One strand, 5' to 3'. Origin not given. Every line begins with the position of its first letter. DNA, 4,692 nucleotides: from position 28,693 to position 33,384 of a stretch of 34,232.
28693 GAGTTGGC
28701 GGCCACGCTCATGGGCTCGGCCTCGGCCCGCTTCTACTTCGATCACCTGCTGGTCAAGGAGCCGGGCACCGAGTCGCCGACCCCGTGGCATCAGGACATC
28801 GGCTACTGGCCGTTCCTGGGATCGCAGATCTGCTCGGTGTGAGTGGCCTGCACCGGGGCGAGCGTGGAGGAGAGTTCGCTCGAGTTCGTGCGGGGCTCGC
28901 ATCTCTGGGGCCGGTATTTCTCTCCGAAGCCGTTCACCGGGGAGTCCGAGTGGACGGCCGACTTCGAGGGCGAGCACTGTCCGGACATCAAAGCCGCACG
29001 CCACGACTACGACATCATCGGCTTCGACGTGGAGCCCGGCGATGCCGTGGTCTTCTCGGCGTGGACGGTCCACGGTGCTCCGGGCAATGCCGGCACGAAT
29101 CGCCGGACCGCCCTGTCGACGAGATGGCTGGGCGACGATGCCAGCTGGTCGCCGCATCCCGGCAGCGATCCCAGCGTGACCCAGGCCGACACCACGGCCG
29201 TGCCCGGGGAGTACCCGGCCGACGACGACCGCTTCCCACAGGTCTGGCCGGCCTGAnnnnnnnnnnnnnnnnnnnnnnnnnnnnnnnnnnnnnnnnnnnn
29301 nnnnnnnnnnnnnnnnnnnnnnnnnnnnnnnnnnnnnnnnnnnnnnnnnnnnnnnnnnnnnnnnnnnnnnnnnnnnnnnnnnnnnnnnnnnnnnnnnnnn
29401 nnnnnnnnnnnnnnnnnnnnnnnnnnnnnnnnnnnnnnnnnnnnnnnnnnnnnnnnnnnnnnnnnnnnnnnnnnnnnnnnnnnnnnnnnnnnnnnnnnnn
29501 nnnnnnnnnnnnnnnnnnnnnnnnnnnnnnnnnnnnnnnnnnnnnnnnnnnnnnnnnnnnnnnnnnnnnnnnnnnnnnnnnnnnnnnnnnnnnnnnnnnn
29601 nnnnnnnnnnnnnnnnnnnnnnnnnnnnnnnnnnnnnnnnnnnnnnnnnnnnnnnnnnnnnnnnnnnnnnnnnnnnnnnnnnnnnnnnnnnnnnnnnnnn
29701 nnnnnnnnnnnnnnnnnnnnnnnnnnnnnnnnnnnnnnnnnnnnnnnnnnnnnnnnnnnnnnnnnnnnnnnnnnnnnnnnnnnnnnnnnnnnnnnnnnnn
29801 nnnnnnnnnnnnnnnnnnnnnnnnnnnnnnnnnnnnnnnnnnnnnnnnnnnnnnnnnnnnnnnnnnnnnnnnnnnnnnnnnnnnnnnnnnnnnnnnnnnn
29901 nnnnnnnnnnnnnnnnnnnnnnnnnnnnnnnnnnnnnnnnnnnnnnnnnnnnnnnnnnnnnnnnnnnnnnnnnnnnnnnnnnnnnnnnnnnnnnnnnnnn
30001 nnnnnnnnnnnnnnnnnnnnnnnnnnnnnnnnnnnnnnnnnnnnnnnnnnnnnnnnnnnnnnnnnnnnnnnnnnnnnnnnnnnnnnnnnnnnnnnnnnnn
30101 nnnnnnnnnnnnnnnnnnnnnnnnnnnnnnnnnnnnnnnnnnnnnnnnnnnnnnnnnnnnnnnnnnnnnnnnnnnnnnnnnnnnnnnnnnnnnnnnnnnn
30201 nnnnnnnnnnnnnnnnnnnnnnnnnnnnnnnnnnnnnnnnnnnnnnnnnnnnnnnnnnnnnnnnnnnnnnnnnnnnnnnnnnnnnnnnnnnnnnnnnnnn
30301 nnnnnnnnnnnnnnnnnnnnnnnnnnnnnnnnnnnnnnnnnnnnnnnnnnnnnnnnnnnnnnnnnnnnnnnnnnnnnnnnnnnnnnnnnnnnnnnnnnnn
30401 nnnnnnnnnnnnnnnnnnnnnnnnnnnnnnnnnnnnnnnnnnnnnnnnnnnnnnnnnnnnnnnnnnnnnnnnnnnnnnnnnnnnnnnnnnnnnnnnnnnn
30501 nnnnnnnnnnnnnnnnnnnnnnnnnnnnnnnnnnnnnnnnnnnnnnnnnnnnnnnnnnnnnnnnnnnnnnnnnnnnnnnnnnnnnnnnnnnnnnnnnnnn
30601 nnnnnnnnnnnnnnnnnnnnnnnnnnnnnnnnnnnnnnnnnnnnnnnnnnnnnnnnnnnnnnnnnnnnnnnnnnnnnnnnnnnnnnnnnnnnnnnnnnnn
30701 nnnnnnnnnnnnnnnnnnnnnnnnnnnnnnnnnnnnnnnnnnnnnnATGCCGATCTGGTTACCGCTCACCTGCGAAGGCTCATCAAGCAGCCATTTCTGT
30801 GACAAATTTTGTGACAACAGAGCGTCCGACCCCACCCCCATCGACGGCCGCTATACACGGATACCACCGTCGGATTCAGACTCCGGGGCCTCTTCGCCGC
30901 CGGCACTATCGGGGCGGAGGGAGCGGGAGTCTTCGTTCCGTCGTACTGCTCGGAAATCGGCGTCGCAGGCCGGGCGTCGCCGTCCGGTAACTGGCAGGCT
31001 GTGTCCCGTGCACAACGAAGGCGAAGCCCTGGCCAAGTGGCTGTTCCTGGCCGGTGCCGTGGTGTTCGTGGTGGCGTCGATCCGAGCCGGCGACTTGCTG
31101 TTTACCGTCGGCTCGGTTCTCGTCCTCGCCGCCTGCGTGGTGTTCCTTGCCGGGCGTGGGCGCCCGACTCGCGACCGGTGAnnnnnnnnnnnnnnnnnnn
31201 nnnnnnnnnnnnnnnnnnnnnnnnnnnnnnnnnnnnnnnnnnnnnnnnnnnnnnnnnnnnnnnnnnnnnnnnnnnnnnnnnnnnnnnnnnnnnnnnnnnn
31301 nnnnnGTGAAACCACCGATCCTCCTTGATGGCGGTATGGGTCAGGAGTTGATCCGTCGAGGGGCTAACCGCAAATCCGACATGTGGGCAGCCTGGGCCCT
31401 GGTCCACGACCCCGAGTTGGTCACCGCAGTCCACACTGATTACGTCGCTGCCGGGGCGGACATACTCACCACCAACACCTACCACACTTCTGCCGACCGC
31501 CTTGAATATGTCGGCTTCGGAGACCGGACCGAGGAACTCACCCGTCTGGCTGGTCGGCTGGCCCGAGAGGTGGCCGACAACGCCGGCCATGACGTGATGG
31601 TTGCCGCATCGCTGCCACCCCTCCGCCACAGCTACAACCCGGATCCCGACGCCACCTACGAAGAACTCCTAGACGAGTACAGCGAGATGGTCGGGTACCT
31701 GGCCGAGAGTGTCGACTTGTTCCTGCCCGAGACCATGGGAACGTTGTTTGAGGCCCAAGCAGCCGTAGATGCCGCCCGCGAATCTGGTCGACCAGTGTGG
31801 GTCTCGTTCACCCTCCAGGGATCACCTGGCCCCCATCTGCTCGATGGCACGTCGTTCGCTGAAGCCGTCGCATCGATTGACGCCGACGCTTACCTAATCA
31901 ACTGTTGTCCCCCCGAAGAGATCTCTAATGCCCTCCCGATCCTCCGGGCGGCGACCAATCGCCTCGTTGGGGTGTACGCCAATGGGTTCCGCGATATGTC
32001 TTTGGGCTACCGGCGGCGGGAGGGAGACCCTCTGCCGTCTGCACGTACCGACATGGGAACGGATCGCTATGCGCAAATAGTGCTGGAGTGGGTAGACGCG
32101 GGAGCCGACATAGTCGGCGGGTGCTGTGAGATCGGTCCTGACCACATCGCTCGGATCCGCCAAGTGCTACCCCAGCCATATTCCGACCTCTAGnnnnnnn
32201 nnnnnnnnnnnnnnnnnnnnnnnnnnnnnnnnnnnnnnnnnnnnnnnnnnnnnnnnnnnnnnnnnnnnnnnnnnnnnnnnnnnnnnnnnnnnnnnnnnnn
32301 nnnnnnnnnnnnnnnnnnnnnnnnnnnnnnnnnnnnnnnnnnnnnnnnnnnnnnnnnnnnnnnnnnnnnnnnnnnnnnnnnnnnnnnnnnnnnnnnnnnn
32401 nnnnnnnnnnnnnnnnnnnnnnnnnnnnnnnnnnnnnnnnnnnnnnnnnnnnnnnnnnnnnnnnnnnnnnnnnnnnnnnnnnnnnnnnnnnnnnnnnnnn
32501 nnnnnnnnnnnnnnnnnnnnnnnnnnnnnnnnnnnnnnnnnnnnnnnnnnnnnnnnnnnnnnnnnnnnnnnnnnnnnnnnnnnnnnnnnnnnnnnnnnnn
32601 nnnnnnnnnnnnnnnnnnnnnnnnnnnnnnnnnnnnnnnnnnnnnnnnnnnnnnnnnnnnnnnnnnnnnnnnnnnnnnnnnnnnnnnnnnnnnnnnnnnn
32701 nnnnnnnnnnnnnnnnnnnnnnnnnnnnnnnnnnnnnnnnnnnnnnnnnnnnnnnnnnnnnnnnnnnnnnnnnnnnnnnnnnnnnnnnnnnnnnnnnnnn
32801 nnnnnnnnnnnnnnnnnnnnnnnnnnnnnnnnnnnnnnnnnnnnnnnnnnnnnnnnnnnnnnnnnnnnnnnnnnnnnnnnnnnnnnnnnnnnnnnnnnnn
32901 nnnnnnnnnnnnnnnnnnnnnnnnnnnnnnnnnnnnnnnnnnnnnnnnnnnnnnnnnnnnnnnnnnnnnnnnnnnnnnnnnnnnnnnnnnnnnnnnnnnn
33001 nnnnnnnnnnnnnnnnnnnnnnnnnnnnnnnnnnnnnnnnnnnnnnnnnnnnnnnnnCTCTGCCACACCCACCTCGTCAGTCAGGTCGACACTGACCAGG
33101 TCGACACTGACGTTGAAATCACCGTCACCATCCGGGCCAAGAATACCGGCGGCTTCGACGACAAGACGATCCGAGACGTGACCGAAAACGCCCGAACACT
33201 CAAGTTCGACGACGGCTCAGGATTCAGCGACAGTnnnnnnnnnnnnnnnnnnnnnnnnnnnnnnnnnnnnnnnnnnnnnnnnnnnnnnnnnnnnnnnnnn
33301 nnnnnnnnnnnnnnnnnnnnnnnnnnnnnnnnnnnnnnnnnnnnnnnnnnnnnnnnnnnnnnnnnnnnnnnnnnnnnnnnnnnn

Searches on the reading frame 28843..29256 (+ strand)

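Call 7: search_protein_families(library=pfam, proteins=[window:28843-29256:+], max_evalue=0.01)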
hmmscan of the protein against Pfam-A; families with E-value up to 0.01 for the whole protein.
window:28843-29256:+ (137 aa): 2 families
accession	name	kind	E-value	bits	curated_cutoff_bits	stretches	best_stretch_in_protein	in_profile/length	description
PF05721.19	PhyH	-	7.9e-11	43.1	22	1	2-90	132-213/213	Phytanoyl-CoA dioxygenase (PhyH)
PF13759.12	2OG-FeII_Oxy_5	-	0.0027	18.5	27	1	42-92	49-99/101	Putative 2OG-Fe(II) oxygenase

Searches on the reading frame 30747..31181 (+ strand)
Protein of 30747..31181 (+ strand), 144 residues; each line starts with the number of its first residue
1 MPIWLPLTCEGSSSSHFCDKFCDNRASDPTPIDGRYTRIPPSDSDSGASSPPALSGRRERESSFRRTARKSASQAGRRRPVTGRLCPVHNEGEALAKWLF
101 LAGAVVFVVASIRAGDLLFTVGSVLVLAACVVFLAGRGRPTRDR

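Call 7: search_protein_families(library=pfam, proteins=[window:30747-31181:+], max_evalue=0.01)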
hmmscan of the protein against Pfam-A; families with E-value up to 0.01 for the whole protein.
window:30747-31181:+ (144 aa): 0 families

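Call 57: search_protein_families(library=phrogs, proteins=[window:30747-31181:+], max_evalue=0.01)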
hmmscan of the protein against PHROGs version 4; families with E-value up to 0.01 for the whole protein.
window:30747-31181:+ (144 aa): 0 families

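Call 80: search_protein_families(library=pfam, alignment_id=A4, max_evalue=0.01)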
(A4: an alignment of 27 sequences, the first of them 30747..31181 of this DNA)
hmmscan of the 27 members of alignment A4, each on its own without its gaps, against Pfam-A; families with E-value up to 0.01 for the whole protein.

A. member 1, window:30747-31181:+ (144 aa): 0 families

B. families by the number of members that match (of 27 scanned): 8 families
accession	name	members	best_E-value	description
PF02574.22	S-methyl_trans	1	1.3e-65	Homocysteine S-methyltransferase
PF00665.32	rve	1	4.2e-22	Integrase core domain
PF13276.12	HTH_21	1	2.6e-17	HTH-like domain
PF13683.12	rve_3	1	6.4e-11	Integrase core domain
PF00702.32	Hydrolase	1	1.7e-06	haloacid dehalogenase-like hydrolase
PF13333.12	rve_2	1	2.1e-06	Integrase core domain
PF13419.12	HAD_2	1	1.7e-05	Haloacid dehalogenase-like hydrolase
PF05946.17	TcpA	1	0.0081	Toxin-coregulated pilus subunit TcpA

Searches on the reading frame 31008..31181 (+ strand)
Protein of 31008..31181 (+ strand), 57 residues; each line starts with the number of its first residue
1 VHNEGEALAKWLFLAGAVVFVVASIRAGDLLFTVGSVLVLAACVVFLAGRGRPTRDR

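Call 51: search_protein_families(library=ncbifam, proteins=[window:31008-31181:+], max_evalue=0.001)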
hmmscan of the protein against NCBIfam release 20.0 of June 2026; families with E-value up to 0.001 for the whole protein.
window:31008-31181:+ (57 aa): 0 families

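Call 57: search_protein_families(library=phrogs, proteins=[window:31008-31181:+], max_evalue=0.01)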
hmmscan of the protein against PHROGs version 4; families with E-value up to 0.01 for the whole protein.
window:31008-31181:+ (57 aa): 0 families

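Call 102: search_protein_families(library=pfam, proteins=[window:31008-31178:+], max_evalue=1)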
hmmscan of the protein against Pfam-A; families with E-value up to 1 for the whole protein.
window:31008-31178:+ (57 aa): 6 families
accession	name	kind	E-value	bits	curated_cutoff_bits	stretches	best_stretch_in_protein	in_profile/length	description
PF14145.11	YrhK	-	0.0012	19.1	26.1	2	7-25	33-51/58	YrhK-like protein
PF24097.1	TMD_POM152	-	0.033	15.1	27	1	7-47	36-76/85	Nucleoporin POM152, N-terminal transmembrane domain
PF19744.4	DUF6232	-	0.079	13.8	27.4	1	8-50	36-75/117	Family of unknown function (DUF6232)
PF18969.5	DUF5708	-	0.089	13.1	26.9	1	8-40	19-51/60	Family of unknown function (DUF5708)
PF11384.13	DUF3188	-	0.11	12.6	24.6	1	31-50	29-48/50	Protein of unknown function (DUF3188)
PF13630.11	SdpI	-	0.21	12.2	28.2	1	8-45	28-63/71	SdpI/YfhL protein family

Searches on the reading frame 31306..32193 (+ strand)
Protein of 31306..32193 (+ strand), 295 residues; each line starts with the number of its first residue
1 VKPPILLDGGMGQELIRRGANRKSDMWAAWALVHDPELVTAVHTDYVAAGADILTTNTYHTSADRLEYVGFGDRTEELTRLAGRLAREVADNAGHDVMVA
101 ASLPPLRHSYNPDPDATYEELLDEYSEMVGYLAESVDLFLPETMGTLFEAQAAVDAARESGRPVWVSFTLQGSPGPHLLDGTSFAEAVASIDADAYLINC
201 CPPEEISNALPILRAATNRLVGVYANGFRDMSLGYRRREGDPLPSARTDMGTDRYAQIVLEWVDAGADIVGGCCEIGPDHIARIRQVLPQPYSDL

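Call 51: search_protein_families(library=ncbifam, proteins=[window:31306-32193:+], max_evalue=0.001)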
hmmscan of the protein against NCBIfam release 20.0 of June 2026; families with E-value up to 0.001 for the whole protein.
window:31306-32193:+ (295 aa): 5 families
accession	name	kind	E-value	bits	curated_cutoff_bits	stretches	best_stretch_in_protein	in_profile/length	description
NF007020.0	PRK09485.1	equivalog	2.9e-44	151.3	215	1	3-288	12-303/306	homocysteine S-methyltransferase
NF006396.0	PRK08645.1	equivalog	3.2e-38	131.2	453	1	4-288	12-284/611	bifunctional homocysteine S-methyltransferase/methylenetetrahydrofolate reductase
NF005718.0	PRK07534.1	equivalog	2.8e-28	99.1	338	1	5-288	16-294/337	betaine--homocysteine S-methyltransferase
TIGR02082.1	metH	equivalog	3.6e-24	84.5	1010.85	1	35-287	48-311/1182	methionine synthase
NF007024.0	PRK09490.1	equivalog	3.2e-21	74.9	1497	1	33-288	62-329/1234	methionine synthase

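Call 103: search_protein_families(library=padloc, proteins=[window:31306-32190:+], max_evalue=0.01)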
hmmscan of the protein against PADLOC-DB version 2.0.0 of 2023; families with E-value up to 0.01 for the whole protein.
window:31306-32190:+ (295 aa): 0 families

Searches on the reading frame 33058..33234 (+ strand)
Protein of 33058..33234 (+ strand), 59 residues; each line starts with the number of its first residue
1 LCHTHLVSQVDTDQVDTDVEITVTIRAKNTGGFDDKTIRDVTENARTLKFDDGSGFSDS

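Call 102: search_protein_families(library=pfam, proteins=[window:33058-33234:+], max_evalue=1)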
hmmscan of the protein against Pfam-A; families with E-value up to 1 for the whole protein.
window:33058-33234:+ (59 aa): 0 families

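Call 103: search_protein_families(library=padloc, proteins=[window:33058-33234:+], max_evalue=0.01)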
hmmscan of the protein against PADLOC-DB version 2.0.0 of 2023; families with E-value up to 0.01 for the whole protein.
window:33058-33234:+ (59 aa): 1 family
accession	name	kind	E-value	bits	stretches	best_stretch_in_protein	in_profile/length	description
PDLC00662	HmaC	-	4.4e-08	29.8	1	11-52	895-936/941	AAA+ ATPase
